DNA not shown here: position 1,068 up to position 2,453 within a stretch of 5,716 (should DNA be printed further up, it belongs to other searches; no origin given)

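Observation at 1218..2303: Relaxase-only MobA without a primase domain or an overlapping mobB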

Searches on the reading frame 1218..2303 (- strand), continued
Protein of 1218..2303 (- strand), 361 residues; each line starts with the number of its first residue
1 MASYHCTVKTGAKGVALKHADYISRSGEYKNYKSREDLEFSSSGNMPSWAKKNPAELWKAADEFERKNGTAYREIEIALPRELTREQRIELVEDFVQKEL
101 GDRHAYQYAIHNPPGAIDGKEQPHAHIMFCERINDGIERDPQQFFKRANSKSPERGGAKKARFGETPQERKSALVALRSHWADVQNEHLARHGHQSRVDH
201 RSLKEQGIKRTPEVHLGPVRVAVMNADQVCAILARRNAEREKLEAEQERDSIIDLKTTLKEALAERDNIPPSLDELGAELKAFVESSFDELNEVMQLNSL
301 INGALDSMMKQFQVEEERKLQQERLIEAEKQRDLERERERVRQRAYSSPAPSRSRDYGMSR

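Call 60: find_homologous_proteins(query=window:1221-2303:-, max_evalue=1e-10)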
Query window:1221-2303:- (361 aa): 2206 proteins with E <= 1e-10 among 8000 candidates; the best 120 are listed.
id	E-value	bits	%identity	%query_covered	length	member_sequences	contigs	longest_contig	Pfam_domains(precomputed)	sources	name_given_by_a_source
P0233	3.1e-231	785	99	100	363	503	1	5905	PF03389.22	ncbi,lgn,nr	ncbi:MobA/MobL family protein [Escherichia coli]|nr:MobA/MobL family protein [Escherichia coli] EFC7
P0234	3.8e-199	679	85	100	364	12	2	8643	PF03389.22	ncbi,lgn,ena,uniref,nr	ncbi:relaxation protein [Escherichia coli]|uniref:MobA/MobL family protein n=1 Tax=Escherichia coli 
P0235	3.7e-149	515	67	100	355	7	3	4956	PF03389.22,PF03432.21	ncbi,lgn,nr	ncbi:TPA: MobA/MobL family protein [Salmonella enterica subsp. diarizonae]|nr:MobA/MobL family prote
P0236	1.9e-144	499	91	67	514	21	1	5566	PF03389.22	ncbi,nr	ncbi:MobA/MobL family protein [Escherichia coli]|nr:MobA/MobL family protein [Escherichia coli]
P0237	4.3e-144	498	63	100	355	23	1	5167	PF03389.22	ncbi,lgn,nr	ncbi:MobA/MobL family protein [Salmonella enterica]|nr:MobA/MobL family protein [Salmonella enterica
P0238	1.0e-143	497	92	67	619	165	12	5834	PF03389.22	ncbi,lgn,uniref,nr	ncbi:MobA/MobL family protein [Escherichia coli]|uniref:MobA/MobL family protein n=1 Tax=Escherichia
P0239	3.4e-139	482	89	67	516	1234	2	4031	PF03389.22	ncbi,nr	ncbi:TPA: MobA/MobL family protein [Escherichia coli]|nr:MobA/MobL family protein [Escherichia coli]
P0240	6.1e-139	481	90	66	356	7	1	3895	PF03389.22,PF03432.21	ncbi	ncbi:MobA/MobL family protein, partial [Escherichia coli]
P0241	3.9e-138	479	90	66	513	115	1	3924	PF03389.22,PF03432.21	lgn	-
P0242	1.2e-135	471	90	64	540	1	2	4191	PF03389.22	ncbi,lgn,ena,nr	ncbi:MobA/MobL family protein (plasmid) [Escherichia coli]|nr:MobA/MobL family protein [Escherichia 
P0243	1.8e-135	470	89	64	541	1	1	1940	PF03389.22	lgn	-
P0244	9.7e-135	467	86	67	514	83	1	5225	PF03389.22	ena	-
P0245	4.7e-133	462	92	62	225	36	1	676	PF03389.22,PF03432.21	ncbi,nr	ncbi:MobA/MobL family protein, partial [Salmonella enterica subsp. enterica serovar Hadar]|nr:MobA/M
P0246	6.8e-131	455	99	60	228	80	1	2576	PF03389.22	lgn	-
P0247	4.9e-128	445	94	60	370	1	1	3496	PF03389.22,PF03432.21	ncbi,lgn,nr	ncbi:MobA/MobL family protein [Escherichia albertii]|nr:MobA/MobL family protein [Escherichia albert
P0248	6.9e-116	406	57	97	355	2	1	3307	PF03389.22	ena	-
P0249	3.9e-113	396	56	97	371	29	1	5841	PF03389.22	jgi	-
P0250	6.4e-113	396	57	94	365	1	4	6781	PF03389.22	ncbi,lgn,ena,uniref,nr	ncbi:relaxation protein [Morganella morganii]|uniref:mobilization protein MobA n=1 Tax=Enterobactera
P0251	1.5e-112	395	57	97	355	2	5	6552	PF03389.22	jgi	-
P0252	1.5e-112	395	57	97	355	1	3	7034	PF03389.22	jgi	-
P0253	2.9e-112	394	54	98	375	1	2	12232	PF03389.22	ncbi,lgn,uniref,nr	ncbi:mobilization protein MobA [Providencia rustigianii]|uniref:mobilization protein MobA n=1 Tax=Pr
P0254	3.3e-112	393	56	97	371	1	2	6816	PF03389.22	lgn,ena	-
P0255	7.8e-112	392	55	97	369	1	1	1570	PF03389.22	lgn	-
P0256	9.5e-112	392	55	97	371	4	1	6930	PF03389.22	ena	-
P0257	9.7e-112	392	58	87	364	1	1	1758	PF03389.22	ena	-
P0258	1.4e-111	391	58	87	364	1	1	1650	PF03389.22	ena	-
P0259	1.8e-111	391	58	87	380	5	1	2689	PF03389.22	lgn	-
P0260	1.8e-111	391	55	100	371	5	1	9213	PF03389.22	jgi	-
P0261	2.1e-111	391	58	87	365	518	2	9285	PF03389.22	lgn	-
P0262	2.5e-111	391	56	97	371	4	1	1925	PF03389.22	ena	-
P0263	3.0e-111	390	55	97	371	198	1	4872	PF03389.22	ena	-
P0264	6.0e-111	389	55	100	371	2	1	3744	PF03389.22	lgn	-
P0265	6.2e-111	389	58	87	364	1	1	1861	PF03389.22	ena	-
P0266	6.3e-111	389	59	87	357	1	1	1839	PF03389.22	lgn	-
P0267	6.9e-111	389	57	97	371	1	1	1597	PF03389.22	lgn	-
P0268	9.2e-111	389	55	97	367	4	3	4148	PF03389.22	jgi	jgi:hypothetical protein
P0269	1.1e-110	388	56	97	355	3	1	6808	PF03389.22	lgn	-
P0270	1.1e-110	388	58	94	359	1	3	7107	PF03389.22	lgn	-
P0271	1.3e-110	388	58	87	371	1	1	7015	PF03389.22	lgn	-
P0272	1.8e-110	388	55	97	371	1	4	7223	PF03389.22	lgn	-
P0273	2.1e-110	387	55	90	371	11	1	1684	PF03389.22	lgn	-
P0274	2.5e-110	387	56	90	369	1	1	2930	PF03389.22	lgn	-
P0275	3.0e-110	387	54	97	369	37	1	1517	PF03389.22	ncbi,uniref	ncbi:MobA/MobL family protein [Providencia manganoxydans]|uniref:MobA/MobL family protein n=1 Tax=Pr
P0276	3.0e-110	387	55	97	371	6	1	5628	PF03389.22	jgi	-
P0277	3.4e-110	387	57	88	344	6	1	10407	PF03389.22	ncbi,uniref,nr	ncbi:MobA/MobL family protein [Candidatus Williamhamiltonella defendens]|uniref:MobA/MobL family pro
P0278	3.6e-110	387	55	97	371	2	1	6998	PF03389.22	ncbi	ncbi:mobilization protein MobA [Yersinia enterocolitica]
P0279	3.7e-110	387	55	97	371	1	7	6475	PF03389.22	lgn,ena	-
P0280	3.8e-110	387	55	90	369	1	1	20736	PF03389.22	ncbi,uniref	ncbi:MobA/MobL family protein [Providencia rettgeri]|uniref:MobA/MobL family protein n=2 Tax=Provide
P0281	4.7e-110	386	57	90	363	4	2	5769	PF03389.22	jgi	-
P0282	7.1e-110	386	54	97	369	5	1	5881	PF03389.22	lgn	-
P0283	8.0e-110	386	55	90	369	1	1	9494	PF03389.22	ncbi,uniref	ncbi:MobA/MobL family protein [Proteus mirabilis]|uniref:MobA/MobL family protein n=1 Tax=Proteus mi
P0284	8.1e-110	386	54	97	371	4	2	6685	PF03389.22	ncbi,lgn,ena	ncbi:mobilization protein MobA [Yersinia enterocolitica]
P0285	9.4e-110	385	58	87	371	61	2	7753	PF03389.22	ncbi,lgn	-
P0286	9.5e-110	385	55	97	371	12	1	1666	PF03389.22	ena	-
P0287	9.6e-110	385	55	97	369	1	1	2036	PF03389.22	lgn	-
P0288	9.6e-110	385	56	94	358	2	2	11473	PF03389.22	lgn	-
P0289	1.2e-109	385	57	87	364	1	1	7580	PF03389.22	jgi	jgi:hypothetical protein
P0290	1.3e-109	385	55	96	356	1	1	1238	PF03389.22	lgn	-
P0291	1.9e-109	384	56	90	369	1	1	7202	PF03389.22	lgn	-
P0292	2.0e-109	384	55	94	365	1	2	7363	PF03389.22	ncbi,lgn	ncbi:TPA: mobilization protein MobA [Yersinia enterocolitica]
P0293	2.0e-109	384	56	90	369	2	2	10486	PF03389.22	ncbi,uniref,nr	ncbi:MobA/MobL family protein (plasmid) [Proteus mirabilis]|uniref:MobA/MobL family protein n=1 Tax=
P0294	2.4e-109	384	56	90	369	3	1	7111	PF03389.22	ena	-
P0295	2.5e-109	384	56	94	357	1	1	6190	PF03389.22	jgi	-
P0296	2.6e-109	384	56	97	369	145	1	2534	PF03389.22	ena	-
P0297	2.8e-109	384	54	97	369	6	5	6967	PF03389.22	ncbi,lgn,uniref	ncbi:MobA/MobL family protein [Proteus mirabilis]|uniref:MobA/MobL family protein n=1 Tax=Proteus mi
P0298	3.0e-109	384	56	94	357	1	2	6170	PF03389.22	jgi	-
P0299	3.5e-109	383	55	97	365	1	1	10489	PF03389.22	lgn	-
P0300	3.5e-109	383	54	97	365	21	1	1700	PF03389.22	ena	-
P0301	4.0e-109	383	55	90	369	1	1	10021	PF03389.22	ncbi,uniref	ncbi:MobA/MobL family protein [Morganella morganii]|uniref:MobA/MobL family protein n=1 Tax=Morganel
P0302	4.5e-109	383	57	93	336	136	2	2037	PF03389.22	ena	-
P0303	6.1e-109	383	54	97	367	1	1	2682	PF03389.22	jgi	-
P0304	6.2e-109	383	55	94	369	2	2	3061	PF03389.22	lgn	-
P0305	7.0e-109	382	56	97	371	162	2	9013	PF03389.22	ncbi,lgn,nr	ncbi:TPA: mobilization protein MobA [Salmonella enterica subsp. enterica serovar Derby]|nr:mobilizat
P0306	7.1e-109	382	56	94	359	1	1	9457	PF03389.22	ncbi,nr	ncbi:TPA: MobA/MobL family protein [Raoultella ornithinolytica]|nr:MobA/MobL family protein [Raoulte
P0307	7.2e-109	382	55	97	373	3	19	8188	PF03389.22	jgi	-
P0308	8.6e-109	382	56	92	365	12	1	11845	PF03389.22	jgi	-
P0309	9.0e-109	382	54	97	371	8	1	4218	PF03389.22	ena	-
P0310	9.2e-109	382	54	97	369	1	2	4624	PF03389.22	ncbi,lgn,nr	ncbi:MobA/MobL family protein [Proteus mirabilis]|nr:MobA/MobL family protein [Proteus mirabilis]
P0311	9.6e-109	382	54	97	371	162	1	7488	PF03389.22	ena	-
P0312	1.1e-108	382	54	97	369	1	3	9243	PF03389.22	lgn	-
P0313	1.1e-108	382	56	97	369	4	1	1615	PF03389.22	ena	-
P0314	1.2e-108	382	55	97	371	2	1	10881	PF03389.22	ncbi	-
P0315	1.4e-108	381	55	90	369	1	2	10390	PF03389.22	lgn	-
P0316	1.5e-108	381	56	97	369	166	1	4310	PF03389.22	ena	-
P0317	1.5e-108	381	56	90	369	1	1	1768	PF03389.22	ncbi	-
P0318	1.5e-108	381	55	97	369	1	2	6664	PF03389.22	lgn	-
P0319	1.5e-108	381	56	97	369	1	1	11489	PF03389.22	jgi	-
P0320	1.8e-108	381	54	97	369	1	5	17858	PF03389.22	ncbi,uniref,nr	ncbi:MobA/MobL family protein [Providencia rustigianii]|uniref:MobA/MobL family protein n=1 Tax=Prov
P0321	1.8e-108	381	55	97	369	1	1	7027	PF03389.22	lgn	-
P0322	1.8e-108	381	56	97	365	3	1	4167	PF03389.22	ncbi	-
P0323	2.0e-108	381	55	97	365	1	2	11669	PF03389.22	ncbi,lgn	ncbi:MobA/MobL family protein [Salmonella enterica subsp. enterica serovar Braenderup]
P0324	2.2e-108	381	55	93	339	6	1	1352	PF03389.22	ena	-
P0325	2.5e-108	381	54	97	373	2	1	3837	PF03389.22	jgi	-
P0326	3.4e-108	380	55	97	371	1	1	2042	PF03389.22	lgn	-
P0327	3.9e-108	380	55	90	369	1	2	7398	PF03389.22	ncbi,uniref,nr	ncbi:MobA/MobL family protein [Proteus mirabilis]|uniref:MobA/MobL family protein n=1 Tax=Proteus mi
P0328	4.7e-108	380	55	97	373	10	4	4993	PF03389.22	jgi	-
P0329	5.4e-108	380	55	97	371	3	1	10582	PF03389.22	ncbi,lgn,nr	ncbi:mobilization protein MobA [Salmonella enterica]|nr:mobilization protein MobA [Salmonella enteri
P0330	5.7e-108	379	54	94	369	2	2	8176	PF03389.22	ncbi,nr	ncbi:TPA: MobA/MobL family protein [Proteus mirabilis]|nr:MobA/MobL family protein [Proteus mirabili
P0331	6.1e-108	379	66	74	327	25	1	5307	PF03389.22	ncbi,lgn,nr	ncbi:MobA/MobL family protein [Salmonella enterica]|nr:MobA/MobL family protein [Salmonella enterica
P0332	7.2e-108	379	55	90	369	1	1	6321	PF03389.22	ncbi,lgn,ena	ncbi:MobA/MobL family protein [Yersinia enterocolitica]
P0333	8.0e-108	379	53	100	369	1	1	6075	PF03389.22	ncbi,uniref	ncbi:mobilization protein MobA [Pectobacterium parmentieri]|uniref:mobilization protein MobA n=1 Tax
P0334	1.0e-107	379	56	90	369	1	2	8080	PF03389.22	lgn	-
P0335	1.2e-107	378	54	97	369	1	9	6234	PF03389.22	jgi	-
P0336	1.3e-107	378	56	92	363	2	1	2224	PF03389.22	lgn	-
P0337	1.4e-107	378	54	97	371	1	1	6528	PF03389.22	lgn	-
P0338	1.4e-107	378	55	94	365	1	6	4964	PF03389.22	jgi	-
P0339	1.8e-107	378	55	97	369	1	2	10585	PF03389.22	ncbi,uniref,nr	ncbi:MobA/MobL family protein [Xenorhabdus bovienii]|uniref:MobA/MobL family protein n=1 Tax=Xenorha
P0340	2.0e-107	378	54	97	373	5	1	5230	PF03389.22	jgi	-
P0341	2.6e-107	377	54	94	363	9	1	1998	PF03389.22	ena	-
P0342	2.6e-107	377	54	90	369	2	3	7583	PF03389.22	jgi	-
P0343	2.7e-107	377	54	97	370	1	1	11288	PF03389.22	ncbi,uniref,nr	ncbi:MobA/MobL family protein [Xenorhabdus bovienii]|uniref:MobA/MobL family protein n=1 Tax=Xenorha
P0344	3.9e-107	377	53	97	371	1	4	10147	PF03389.22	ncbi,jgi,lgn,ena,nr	ncbi:TPA: mobilization protein MobA [Serratia fonticola]|jgi:hypothetical protein|nr:mobilization pr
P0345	3.9e-107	377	56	90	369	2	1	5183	PF03389.22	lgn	-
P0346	4.0e-107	377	55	90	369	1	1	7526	PF03389.22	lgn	-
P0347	4.7e-107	376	54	97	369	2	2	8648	PF03389.22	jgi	-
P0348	5.4e-107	376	55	94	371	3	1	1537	PF03389.22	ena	-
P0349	6.1e-107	376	57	87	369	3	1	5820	PF03389.22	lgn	-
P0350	6.5e-107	376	55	96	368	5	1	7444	PF03389.22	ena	-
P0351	6.6e-107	376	54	97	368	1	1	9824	PF03389.22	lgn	-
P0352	7.4e-107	376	54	97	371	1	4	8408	PF03389.22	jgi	-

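Call 63: find_encoding_contigs(protein=P0239, flank=4000, max_places=2)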
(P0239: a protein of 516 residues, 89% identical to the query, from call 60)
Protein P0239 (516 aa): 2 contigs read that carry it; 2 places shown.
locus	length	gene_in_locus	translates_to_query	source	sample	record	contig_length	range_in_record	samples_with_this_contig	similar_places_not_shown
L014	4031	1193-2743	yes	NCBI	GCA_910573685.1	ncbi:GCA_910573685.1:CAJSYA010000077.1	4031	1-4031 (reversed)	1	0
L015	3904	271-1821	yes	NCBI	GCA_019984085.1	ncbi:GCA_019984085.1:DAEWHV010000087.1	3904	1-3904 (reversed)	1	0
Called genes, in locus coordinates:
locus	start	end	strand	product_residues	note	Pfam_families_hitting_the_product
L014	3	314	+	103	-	?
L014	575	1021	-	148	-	PF06412:TraD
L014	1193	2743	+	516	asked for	PF03389:MobA_MobL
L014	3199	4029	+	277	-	?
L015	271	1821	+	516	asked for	PF03389:MobA_MobL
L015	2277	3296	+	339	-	PF03090:Replicase, PF13384:HTH_23 (weak)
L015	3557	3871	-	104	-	PF06412:TraD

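Call 64: find_encoding_contigs(protein=P0238, flank=4000, max_places=2)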
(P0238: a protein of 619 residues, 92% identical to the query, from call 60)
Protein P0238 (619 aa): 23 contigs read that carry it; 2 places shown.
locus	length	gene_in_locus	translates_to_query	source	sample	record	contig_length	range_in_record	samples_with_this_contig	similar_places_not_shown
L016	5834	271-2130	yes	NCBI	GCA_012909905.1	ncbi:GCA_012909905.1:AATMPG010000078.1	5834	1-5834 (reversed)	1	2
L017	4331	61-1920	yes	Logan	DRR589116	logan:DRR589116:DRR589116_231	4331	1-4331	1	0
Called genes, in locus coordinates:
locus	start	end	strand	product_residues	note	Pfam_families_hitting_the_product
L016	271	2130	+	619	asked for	PF03389:MobA_MobL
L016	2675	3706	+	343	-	PF03090:Replicase, PF13384:HTH_23 (weak)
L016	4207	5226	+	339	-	PF03090:Replicase, PF13384:HTH_23 (weak)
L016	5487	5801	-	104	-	PF06412:TraD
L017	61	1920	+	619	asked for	PF03389:MobA_MobL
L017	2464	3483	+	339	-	PF03090:Replicase, PF13384:HTH_23 (weak)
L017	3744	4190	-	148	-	PF06412:TraD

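Call 79: search_solved_structures(query=window:1221-2303:-, max_evalue=0.01, show_alignments=1)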
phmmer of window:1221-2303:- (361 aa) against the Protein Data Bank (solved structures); distinct sequences matched with E-value up to 0.01: 2.
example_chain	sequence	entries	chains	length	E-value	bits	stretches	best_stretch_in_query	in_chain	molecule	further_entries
2ns6_A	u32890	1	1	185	3.5e-37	131.9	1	2-194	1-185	Mobilization protein A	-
4ht4_A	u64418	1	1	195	6.6e-07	32.4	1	25-199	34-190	Nicking enzyme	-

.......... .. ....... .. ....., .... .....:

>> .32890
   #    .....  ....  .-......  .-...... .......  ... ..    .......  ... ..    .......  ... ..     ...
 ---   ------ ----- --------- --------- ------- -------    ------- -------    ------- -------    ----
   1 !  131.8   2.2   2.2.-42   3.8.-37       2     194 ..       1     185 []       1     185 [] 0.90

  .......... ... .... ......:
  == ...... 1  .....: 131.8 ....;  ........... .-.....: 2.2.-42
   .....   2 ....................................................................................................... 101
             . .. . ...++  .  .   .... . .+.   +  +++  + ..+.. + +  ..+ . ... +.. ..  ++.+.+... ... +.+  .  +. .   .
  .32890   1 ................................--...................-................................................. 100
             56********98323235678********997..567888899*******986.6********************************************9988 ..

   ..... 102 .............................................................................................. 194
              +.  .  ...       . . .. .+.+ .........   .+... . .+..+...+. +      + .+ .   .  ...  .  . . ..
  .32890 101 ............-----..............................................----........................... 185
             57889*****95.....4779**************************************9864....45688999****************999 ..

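Call 83: predict_structure(alignment_id=A4)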
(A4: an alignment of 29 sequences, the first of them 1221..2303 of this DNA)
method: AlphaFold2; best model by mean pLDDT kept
length: 361 residues; sequences in the alignment: 29
mean_pLDDT: 78.4   pTM: 0.57
mean pLDDT of the five models: 78.4, 76.8, 71.5, 71.2, 62.2
residues with pLDDT >= 90: 94; 70-90: 183; 50-70: 57; < 50: 27
segments of 3 or more residues with pLDDT < 50: 268-273, 348-361
pLDDT, mean of each block of 10 residues (from residue 1): 70 89 89 80 93 93 79 90 95 94 93 82 93 84 72 61 76 85 93 89 77 66 83 81 72 52 54 56 75 76 83 87 87 82 59 38 34
secondary structure, 60 per line:
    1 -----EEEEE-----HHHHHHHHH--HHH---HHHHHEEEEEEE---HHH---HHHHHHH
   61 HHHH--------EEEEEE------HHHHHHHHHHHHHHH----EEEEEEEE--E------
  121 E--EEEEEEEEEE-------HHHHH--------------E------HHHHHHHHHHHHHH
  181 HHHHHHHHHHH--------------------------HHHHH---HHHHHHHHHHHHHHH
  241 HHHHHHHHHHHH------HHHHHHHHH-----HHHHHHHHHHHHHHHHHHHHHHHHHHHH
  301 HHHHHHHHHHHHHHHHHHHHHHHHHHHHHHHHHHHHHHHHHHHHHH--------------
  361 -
elements in order: E6-10 H16-24 H33-37 E38-44 H54-64 E73-78 H85-99 E104-111 E124-133 H141-145 H167-191 H218-222 H226-252 H259-267 H273-346
